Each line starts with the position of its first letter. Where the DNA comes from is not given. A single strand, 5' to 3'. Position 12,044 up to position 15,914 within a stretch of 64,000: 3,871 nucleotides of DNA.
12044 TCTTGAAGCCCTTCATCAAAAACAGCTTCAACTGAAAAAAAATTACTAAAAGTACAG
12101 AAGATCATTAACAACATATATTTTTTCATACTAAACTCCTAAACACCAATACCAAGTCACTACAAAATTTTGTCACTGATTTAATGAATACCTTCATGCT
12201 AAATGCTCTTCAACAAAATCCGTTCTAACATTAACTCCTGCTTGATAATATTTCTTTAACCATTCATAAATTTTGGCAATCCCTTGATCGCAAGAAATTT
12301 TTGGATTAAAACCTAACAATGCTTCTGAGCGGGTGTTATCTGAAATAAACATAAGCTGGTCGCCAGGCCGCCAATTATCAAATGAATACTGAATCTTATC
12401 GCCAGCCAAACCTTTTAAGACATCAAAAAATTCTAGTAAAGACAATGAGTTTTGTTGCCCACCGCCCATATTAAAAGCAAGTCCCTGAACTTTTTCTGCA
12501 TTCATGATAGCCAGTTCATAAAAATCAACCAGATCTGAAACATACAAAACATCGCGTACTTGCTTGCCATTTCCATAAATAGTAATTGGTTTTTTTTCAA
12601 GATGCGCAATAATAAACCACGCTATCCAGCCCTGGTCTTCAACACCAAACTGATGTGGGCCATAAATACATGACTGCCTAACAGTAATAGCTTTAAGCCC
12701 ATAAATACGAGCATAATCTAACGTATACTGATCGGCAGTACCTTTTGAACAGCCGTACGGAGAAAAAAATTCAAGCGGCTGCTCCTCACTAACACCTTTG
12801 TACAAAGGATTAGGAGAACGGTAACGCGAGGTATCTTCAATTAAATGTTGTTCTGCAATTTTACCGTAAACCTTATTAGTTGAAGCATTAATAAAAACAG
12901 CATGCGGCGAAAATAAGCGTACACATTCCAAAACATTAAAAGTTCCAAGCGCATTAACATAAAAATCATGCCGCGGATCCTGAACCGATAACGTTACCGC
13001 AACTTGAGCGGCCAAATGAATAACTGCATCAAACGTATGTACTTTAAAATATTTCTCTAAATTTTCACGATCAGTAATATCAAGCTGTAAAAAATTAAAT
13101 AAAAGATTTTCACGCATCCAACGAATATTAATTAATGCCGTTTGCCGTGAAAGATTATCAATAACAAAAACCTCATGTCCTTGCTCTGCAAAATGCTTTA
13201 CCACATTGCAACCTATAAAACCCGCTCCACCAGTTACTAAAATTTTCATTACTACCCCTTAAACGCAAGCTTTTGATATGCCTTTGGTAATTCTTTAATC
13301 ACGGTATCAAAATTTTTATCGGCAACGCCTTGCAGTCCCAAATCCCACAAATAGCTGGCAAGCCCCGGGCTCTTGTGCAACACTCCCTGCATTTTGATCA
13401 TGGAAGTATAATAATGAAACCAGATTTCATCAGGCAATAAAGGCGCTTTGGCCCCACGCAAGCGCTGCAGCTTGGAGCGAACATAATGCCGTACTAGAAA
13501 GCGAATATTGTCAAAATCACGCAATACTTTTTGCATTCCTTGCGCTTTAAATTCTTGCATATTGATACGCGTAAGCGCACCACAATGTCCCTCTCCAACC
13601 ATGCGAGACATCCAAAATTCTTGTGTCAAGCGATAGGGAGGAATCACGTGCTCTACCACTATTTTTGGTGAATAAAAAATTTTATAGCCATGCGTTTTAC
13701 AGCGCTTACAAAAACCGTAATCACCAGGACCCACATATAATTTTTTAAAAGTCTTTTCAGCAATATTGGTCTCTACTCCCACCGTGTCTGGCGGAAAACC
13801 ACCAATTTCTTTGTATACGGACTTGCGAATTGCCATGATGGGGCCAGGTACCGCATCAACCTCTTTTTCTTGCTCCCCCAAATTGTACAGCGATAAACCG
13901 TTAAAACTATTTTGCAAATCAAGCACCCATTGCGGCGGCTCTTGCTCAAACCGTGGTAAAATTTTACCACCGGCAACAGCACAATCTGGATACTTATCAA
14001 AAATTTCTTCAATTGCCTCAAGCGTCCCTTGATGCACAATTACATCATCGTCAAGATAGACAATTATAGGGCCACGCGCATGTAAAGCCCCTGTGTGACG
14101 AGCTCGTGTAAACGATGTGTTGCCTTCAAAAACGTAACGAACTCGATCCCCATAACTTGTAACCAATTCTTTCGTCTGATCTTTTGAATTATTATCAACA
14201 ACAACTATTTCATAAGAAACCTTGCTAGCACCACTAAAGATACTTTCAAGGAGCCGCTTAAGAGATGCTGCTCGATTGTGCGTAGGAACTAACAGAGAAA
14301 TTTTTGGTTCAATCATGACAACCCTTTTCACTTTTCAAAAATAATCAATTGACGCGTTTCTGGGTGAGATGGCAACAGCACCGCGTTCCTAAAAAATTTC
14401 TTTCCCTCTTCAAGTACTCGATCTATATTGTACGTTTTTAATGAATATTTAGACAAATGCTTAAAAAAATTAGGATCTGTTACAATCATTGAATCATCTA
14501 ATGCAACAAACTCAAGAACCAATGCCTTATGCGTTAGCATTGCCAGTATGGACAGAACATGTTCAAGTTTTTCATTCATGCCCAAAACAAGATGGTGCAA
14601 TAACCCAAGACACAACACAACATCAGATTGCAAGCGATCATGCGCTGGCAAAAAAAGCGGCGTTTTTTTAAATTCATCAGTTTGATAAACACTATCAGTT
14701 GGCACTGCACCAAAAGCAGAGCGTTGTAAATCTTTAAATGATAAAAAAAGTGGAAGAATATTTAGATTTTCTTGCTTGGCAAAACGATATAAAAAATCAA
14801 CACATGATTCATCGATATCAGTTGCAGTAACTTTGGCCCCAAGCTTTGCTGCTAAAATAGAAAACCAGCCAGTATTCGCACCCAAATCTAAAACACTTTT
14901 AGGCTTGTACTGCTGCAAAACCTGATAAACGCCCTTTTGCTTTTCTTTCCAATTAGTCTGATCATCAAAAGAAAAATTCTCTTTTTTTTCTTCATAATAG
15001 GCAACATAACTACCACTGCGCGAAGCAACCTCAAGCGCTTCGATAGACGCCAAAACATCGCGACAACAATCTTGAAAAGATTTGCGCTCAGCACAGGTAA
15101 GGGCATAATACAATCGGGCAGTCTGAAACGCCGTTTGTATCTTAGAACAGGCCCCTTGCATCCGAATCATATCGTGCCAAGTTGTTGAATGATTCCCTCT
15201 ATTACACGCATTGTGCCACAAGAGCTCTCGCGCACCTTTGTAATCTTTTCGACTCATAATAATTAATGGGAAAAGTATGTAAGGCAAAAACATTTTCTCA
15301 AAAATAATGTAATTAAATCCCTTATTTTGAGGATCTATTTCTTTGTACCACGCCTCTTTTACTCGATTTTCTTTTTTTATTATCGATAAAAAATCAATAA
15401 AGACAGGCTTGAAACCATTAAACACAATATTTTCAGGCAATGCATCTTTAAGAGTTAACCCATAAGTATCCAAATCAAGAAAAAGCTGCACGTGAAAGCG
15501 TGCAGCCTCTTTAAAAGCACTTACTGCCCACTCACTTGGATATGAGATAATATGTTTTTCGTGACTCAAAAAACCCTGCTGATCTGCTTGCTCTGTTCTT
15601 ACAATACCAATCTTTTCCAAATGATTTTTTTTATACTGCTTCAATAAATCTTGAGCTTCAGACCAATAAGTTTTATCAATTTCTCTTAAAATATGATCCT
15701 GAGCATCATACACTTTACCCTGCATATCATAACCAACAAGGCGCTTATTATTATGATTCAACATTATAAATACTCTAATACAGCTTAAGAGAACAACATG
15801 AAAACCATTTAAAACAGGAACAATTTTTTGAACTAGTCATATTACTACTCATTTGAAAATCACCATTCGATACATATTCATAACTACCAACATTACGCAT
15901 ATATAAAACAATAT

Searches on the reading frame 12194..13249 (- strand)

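Call 3: search_protein_families(library=pfam, proteins=[window:12194-13249:-])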
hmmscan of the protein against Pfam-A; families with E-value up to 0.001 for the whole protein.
window:12194-13249:- (351 aa): 9 families
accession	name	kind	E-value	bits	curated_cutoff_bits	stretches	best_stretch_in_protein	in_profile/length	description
PF01370.27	Epimerase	-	2.5e-55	187.9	20.9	1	3-262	1-240/240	NAD dependent epimerase/dehydratase family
PF16363.11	GDP_Man_Dehyd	-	7e-54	183.9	27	1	4-326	1-331/332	GDP-mannose 4,6 dehydratase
PF04321.23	RmlD_sub_bind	-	4.5e-14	52.6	27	1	1-199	1-155/287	RmlD substrate binding domain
PF01073.25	3Beta_HSD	-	1.9e-13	50.5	22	1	4-250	1-231/280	3-beta hydroxysteroid dehydrogenase/isomerase family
PF07993.18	NAD_binding_4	-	3.8e-11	43.1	20.1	1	70-209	86-222/258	Male sterility protein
PF02719.21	Polysacc_synt_2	-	2.1e-10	40.7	20.2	1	3-127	1-131/293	Polysaccharide biosynthesis protein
PF00106.31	adh_short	-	1.3e-09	38.2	26.6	1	3-105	3-114/195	short chain dehydrogenase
PF08659.16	KR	-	0.00019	21.8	22.6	1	3-84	3-93/180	KR domain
PF02254.24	TrkA_N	-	0.00027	21.7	23.8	1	8-81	5-71/116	TrkA-N domain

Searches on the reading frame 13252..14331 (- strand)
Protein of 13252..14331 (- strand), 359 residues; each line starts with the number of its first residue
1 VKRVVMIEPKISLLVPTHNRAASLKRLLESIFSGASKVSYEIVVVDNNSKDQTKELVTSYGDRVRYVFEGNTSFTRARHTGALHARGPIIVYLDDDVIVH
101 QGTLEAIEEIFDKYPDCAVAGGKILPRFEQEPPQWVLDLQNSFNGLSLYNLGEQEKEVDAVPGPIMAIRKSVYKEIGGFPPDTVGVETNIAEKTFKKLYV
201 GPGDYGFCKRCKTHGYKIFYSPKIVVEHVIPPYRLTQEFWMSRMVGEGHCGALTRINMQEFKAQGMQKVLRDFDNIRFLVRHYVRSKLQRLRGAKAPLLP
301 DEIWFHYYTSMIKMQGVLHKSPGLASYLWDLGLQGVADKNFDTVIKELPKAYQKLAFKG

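Call 3: search_protein_families(library=pfam, proteins=[window:13252-14331:-])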
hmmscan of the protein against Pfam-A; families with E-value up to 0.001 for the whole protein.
window:13252-14331:- (359 aa): 3 families
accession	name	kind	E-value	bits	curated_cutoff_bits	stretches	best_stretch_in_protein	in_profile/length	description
PF00535.33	Glycos_transf_2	-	2.5e-25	89.8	23.3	1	12-176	1-167/168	Glycosyl transferase family 2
PF13641.12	Glyco_tranf_2_3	-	1.8e-16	61.3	27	1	9-233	1-216/230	Glycosyltransferase like family 2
PF13632.12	Glyco_trans_2_3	-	5.6e-07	30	27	1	89-229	1-124/198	Glycosyl transferase family group 2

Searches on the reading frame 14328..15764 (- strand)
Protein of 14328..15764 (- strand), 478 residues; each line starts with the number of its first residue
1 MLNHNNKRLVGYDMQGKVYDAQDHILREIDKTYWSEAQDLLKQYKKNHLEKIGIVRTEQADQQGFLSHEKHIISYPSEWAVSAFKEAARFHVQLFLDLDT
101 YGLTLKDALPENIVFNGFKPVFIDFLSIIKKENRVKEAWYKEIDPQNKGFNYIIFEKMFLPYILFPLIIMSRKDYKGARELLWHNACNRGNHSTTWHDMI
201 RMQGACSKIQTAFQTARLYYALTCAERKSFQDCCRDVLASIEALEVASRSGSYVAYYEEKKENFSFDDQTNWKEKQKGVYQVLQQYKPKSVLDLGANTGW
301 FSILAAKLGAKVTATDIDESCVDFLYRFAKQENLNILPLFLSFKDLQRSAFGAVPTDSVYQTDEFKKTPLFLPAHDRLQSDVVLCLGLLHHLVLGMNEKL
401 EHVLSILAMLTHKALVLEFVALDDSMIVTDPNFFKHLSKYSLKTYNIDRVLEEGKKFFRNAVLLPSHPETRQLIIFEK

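Call 3: search_protein_families(library=pfam, proteins=[window:14328-15764:-])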
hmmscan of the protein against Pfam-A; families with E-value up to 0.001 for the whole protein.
window:14328-15764:- (478 aa): 6 families
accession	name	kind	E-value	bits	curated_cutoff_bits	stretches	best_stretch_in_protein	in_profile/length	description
PF08242.18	Methyltransf_12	-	1.7e-06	29.1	30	1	292-407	1-92/98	Methyltransferase domain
PF03848.20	TehB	-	2.9e-06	27.3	20.4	1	260-336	4-79/193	Tellurite resistance protein TehB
PF13489.12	Methyltransf_23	-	4.8e-06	26.8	27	1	286-408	21-109/164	Methyltransferase domain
PF13649.12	Methyltransf_25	-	9.6e-06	26.6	27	1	291-346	1-58/97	Methyltransferase domain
PF06325.19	PrmA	-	0.00017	21.6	22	1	287-324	161-199/296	Ribosomal protein L11 methyltransferase (PrmA)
PF08241.18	Methyltransf_11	-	0.00061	20.8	21.2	0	292-341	1-44/95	Methyltransferase domain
